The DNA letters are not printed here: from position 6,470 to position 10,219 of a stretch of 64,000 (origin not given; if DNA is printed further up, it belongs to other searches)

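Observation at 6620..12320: NuoE-like, NuoF-like and a 1149-aa chimeric subunit: candidate Stn/Sfr-type flavin-based NAD(P)H/ferredoxin electron-bifurcating enzyme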

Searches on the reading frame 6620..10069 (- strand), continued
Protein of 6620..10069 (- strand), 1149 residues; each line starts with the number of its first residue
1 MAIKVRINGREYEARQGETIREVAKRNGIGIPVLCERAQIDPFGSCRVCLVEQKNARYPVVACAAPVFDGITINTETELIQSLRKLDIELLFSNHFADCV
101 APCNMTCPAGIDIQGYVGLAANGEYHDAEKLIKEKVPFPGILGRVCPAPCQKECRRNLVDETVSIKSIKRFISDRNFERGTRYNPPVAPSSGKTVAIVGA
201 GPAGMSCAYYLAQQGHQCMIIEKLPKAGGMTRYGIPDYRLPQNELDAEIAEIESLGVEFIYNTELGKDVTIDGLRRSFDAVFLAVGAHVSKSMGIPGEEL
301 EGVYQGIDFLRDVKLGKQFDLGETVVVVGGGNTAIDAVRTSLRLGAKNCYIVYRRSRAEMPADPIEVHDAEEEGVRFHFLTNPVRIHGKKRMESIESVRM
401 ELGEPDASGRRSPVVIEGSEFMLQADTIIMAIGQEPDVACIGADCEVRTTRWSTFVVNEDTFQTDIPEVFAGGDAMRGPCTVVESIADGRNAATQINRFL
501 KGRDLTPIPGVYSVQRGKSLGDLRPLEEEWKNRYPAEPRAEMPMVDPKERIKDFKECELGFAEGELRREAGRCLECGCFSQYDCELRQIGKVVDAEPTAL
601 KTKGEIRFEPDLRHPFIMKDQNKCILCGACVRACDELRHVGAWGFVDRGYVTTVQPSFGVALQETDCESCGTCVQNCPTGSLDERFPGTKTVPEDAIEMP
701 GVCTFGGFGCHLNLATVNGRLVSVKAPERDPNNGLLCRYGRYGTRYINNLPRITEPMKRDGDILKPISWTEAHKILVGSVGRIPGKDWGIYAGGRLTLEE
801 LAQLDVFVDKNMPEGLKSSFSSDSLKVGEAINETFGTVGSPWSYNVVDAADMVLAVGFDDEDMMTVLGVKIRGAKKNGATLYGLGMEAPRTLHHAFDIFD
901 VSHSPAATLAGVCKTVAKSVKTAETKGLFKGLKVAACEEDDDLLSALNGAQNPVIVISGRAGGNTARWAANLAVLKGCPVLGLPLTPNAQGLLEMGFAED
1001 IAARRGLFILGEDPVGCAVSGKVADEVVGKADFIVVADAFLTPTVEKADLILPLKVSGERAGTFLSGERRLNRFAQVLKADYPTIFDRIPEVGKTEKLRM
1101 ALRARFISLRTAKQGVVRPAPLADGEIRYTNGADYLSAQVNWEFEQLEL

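Call 59: fold_search(model_id=the predicted structure, library=pdb)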
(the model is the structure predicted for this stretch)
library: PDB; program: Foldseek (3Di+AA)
matches with E <= 10: 1979; with E <= 0.001: 875
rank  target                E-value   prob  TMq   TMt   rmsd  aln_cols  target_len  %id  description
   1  9bov_A                0.0e+00  1.00  0.85  0.83   5.7      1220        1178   35  Structure of electron bifurcating Nfn-ABC complexed with NAD from Caldicellulosiruptor saccharolyticus (released 2025-03-05)
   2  8oh5_C               1.6e-102  1.00  0.84  0.83   4.9      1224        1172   33  Cryo-EM structure of the electron bifurcating transhydrogenase StnABC complex from Sporomusa Ovata (state 2) (released 2023-09-13)
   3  9n5u_A                1.8e-87  1.00  0.72  0.87   5.1      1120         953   33  Structure of the Thermococcus sibiricus NfnABC complex (released 2025-05-07)
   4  9n5v_A                5.1e-83  1.00  0.71  0.86   5.3      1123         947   33  Structure of the NAD(H)-bound Thermococcus sibiricus NfnABC complex (released 2025-05-07)
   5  5jca_L                2.8e-41  1.00  0.34  0.81   1.5       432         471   38  NADP(H) bound NADH-dependent Ferredoxin:NADP Oxidoreductase (NfnI) from Pyrococcus furiosus (released 2017-04-12)
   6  5jfc_L                1.2e-39  1.00  0.33  0.80   1.7       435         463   36  NADH-dependent Ferredoxin:NADP Oxidoreductase (NfnI) from Pyrococcus furiosus (released 2017-04-12)
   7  4ylf_B                6.6e-39  1.00  0.35  0.84   6.7       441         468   38  Insights into flavin-based electron bifurcation via the NADH-dependent reduced ferredoxin-NADP oxidoreductase structur (released 2015-07-08)
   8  5vj7_A                1.7e-37  1.00  0.33  0.80   6.4       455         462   35  Ferredoxin NADP Oxidoreductase (Xfn) (released 2017-07-19)
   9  6s6s_E                5.0e-35  1.00  0.34  0.80   2.3       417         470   34  Structure of Azospirillum brasilense Glutamate Synthase in a4b4 oligomeric state. (released 2019-09-11)
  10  6s6t_E                3.2e-33  1.00  0.34  0.81   2.2       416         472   34  Structure of Azospirillum brasilense Glutamate Synthase in a4b3 oligomeric state (released 2019-09-11)
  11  2vdc_G                5.1e-32  1.00  0.33  0.80   6.4       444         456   32  THE 9.5 A RESOLUTION STRUCTURE OF GLUTAMATE SYNTHASE FROM CRYO-ELECTRON MICROSCOPY AND ITS OLIGOMERIZATION BEHAVIOR IN (released 2008-01-15)
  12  1h7w_B                8.2e-32  1.00  0.33  0.37   7.0       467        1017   27  Dihydropyrimidine dehydrogenase (DPD) from pig (released 2001-02-23)
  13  1h7x_A                1.6e-31  1.00  0.33  0.37   7.2       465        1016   27  Dihydropyrimidine dehydrogenase (DPD) from pig, ternary complex of a mutant enzyme (C671A), NADPH and 5-fluorouracil (released 2001-02-23)
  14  1h7w_D                1.7e-31  1.00  0.33  0.37   7.0       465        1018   27  Dihydropyrimidine dehydrogenase (DPD) from pig (released 2001-02-23)
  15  1gte_D                1.9e-31  1.00  0.33  0.37   7.0       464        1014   28  DIHYDROPYRIMIDINE DEHYDROGENASE (DPD) FROM PIG, BINARY COMPLEX WITH 5-IODOURACIL (released 2002-04-11)
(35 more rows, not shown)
